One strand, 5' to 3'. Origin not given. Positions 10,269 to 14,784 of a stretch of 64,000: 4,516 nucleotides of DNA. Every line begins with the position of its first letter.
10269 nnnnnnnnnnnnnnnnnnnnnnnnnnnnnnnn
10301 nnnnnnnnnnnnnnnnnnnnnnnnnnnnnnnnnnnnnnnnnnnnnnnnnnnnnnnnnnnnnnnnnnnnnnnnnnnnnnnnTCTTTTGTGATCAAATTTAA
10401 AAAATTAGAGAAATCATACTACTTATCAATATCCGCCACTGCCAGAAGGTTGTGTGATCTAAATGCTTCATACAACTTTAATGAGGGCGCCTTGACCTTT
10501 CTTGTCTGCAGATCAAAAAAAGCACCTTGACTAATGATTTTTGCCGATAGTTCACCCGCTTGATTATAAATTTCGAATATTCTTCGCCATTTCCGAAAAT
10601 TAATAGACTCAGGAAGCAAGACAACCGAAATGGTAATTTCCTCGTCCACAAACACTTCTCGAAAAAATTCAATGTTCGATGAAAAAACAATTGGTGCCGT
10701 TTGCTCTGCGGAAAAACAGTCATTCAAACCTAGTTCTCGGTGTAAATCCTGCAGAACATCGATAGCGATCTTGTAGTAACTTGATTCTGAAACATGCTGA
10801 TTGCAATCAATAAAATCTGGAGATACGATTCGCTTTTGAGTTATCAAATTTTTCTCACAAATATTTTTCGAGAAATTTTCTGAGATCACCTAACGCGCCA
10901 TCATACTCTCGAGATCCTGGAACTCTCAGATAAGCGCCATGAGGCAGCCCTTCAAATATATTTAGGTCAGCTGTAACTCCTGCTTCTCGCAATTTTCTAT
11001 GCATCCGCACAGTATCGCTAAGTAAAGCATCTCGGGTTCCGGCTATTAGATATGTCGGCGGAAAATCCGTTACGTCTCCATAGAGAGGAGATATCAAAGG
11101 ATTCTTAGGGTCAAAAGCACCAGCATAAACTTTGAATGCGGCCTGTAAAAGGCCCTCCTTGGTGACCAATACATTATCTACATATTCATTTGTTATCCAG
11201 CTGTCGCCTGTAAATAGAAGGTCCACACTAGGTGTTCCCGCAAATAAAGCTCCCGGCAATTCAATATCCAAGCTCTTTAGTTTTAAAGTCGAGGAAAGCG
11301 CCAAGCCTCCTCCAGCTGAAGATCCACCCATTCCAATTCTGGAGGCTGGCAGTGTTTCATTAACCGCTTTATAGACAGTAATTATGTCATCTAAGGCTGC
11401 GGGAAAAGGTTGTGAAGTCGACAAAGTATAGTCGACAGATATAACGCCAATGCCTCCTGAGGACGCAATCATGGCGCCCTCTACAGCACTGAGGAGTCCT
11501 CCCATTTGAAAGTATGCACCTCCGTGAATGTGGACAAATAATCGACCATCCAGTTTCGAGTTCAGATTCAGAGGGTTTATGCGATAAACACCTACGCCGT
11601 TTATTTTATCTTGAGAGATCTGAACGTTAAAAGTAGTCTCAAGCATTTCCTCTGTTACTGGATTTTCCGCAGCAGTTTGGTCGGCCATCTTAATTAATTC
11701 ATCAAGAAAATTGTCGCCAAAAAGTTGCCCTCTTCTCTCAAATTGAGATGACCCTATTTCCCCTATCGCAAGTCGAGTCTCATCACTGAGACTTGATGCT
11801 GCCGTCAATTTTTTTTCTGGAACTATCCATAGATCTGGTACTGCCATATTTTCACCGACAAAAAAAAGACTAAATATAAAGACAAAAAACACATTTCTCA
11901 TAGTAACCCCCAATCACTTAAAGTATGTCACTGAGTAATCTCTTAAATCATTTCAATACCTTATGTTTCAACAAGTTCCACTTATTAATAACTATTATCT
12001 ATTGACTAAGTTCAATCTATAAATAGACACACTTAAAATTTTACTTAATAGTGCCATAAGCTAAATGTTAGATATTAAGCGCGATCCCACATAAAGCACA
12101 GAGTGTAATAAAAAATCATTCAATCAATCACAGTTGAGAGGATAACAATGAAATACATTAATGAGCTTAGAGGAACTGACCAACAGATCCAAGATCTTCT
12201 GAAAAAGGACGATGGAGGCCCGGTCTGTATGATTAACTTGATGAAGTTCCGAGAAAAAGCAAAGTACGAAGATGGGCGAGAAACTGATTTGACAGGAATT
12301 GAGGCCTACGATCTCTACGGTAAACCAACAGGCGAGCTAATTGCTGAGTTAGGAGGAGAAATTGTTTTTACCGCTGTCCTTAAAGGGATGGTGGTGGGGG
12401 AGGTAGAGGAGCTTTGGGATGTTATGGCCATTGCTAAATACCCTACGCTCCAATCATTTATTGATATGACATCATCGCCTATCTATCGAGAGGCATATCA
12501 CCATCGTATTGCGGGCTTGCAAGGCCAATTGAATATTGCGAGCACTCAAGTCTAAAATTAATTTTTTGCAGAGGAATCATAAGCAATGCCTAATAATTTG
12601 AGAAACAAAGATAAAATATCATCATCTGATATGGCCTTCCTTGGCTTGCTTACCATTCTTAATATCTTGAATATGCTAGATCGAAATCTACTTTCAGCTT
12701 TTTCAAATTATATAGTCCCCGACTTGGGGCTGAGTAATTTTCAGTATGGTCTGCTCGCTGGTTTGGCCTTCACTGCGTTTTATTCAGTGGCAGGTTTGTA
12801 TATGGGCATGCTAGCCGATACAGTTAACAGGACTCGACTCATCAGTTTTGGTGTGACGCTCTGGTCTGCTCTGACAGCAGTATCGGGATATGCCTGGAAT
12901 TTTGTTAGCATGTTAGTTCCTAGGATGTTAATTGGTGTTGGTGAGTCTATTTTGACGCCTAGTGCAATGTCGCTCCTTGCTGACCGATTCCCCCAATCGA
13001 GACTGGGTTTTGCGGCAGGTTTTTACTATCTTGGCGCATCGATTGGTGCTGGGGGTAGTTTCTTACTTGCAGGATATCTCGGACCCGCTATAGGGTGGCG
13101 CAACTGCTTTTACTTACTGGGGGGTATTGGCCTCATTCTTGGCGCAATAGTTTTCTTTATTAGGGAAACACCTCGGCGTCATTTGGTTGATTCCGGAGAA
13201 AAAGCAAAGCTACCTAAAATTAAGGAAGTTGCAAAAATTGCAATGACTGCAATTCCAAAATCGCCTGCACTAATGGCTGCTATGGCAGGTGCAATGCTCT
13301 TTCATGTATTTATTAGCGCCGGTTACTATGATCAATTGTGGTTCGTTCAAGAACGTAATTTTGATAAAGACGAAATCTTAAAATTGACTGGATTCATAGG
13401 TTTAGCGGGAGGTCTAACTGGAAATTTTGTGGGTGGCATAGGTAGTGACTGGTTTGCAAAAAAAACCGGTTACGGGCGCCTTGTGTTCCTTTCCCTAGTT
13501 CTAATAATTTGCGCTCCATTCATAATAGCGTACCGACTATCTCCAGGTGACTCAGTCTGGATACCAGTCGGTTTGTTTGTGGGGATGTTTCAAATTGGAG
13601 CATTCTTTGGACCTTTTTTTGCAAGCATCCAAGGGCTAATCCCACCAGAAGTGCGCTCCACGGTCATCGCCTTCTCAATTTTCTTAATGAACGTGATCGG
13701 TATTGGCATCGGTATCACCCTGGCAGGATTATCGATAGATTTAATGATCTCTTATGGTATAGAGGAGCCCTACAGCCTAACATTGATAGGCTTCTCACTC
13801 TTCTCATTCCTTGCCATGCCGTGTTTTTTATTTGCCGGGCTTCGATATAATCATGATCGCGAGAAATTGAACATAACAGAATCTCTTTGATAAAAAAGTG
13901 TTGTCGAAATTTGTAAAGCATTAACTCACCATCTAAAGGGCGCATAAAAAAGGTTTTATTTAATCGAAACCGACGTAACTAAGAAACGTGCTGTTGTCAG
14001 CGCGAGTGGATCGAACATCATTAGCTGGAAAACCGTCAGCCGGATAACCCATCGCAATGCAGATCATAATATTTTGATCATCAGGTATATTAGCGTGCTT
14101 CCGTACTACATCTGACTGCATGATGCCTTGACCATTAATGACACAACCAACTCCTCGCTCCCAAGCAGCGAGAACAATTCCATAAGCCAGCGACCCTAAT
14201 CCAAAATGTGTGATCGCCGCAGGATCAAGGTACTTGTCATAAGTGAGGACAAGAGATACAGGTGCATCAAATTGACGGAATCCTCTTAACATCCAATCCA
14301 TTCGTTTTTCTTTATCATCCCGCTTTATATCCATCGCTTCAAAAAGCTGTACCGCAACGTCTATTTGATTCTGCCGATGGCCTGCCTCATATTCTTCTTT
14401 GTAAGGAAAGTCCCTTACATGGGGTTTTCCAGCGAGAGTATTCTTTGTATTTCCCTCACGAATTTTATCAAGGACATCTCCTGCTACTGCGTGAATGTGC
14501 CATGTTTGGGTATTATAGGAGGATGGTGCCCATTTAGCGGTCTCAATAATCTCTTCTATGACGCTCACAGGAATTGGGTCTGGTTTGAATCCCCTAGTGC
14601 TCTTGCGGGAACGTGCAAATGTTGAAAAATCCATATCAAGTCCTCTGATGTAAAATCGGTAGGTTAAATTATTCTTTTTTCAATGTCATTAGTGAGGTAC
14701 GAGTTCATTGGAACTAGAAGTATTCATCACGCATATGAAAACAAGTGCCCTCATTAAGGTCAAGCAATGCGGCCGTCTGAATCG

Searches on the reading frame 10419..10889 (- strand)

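Call 39: search_protein_families(library=pfam, proteins=[window:10419-10889:-], max_evalue=0.001)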
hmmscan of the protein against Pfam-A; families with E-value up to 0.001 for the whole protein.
window:10419-10889:- (156 aa): 2 families
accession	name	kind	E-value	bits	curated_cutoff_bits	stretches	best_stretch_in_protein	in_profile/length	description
PF13279.12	4HBT_2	-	1.1e-12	48.9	25.5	1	22-136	1-115/122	Thioesterase-like superfamily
PF01643.23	Acyl-ACP_TE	-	1.3e-05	25.4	23.7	1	21-133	9-121/131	Acyl-ACP thioesterase N-terminal domain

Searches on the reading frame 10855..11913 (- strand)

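Call 39: search_protein_families(library=pfam, proteins=[window:10855-11913:-], max_evalue=0.001)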
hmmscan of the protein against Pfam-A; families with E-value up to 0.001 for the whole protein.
window:10855-11913:- (352 aa): 4 families
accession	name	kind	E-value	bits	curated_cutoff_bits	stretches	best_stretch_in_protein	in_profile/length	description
PF07859.19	Abhydrolase_3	-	5e-36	124.9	25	1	127-328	2-209/210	alpha/beta hydrolase fold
PF20434.5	BD-FAE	-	1.1e-08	35.3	26.8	1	123-213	13-111/215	BD-FAE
PF10340.15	Say1_Mug180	-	5.2e-08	32.6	21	1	97-234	96-239/374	Steryl acetyl hydrolase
PF00326.27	Peptidase_S9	-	7.8e-05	22.7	22.6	1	174-328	45-190/213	Prolyl oligopeptidase family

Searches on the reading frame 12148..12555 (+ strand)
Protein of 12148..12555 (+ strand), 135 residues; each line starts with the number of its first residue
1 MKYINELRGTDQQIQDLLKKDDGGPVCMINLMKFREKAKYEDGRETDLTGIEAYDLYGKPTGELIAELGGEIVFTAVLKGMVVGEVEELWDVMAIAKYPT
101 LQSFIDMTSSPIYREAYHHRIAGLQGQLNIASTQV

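Call 39: search_protein_families(library=pfam, proteins=[window:12148-12555:+], max_evalue=0.001)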
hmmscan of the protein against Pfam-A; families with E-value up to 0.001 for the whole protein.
window:12148-12555:+ (135 aa): 1 family
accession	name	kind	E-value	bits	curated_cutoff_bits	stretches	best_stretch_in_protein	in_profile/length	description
PF07045.17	DUF1330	-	2.7e-05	24.9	23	1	47-130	9-90/94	Domain of unknown function (DUF1330)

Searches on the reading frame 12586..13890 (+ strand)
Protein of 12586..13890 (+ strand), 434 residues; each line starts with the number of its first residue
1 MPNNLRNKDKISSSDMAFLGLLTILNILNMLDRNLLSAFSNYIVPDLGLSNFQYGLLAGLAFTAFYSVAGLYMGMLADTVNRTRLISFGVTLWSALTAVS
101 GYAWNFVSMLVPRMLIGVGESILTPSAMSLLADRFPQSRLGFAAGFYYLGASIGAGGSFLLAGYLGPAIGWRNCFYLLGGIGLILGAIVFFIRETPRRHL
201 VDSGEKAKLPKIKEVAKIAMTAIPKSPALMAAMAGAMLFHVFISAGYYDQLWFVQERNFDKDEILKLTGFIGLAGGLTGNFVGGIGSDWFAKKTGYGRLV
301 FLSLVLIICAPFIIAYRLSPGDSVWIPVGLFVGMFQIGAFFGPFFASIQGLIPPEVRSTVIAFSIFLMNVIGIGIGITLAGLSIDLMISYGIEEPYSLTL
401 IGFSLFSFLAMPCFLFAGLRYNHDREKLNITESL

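Call 39: search_protein_families(library=pfam, proteins=[window:12586-13890:+], max_evalue=0.001)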
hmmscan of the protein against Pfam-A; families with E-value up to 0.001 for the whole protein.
window:12586-13890:+ (434 aa): 1 family
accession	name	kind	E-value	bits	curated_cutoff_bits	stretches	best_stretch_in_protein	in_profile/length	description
PF07690.21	MFS_1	-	4.2e-44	151.3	33.4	1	23-376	2-346/347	Major Facilitator Superfamily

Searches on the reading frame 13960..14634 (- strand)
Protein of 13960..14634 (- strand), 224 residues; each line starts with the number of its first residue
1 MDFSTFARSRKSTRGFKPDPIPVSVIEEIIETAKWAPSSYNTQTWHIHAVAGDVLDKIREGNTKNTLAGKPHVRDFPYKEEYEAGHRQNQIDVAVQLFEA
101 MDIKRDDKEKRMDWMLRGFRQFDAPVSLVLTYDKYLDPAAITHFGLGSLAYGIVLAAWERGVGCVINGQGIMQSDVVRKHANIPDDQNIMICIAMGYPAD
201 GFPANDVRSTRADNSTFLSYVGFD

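Call 39: search_protein_families(library=pfam, proteins=[window:13960-14634:-], max_evalue=0.001)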
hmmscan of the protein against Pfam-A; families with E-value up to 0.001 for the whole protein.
window:13960-14634:- (224 aa): 2 families
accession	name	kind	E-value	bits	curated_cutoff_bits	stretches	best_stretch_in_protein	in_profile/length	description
PF00881.29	Nitroreductase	-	7.9e-26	91.7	23.5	1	7-197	1-167/167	Nitroreductase family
PF14512.11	TM1586_NiRdase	-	2.4e-07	31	27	0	26-52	160-186/215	Putative TM nitroreductase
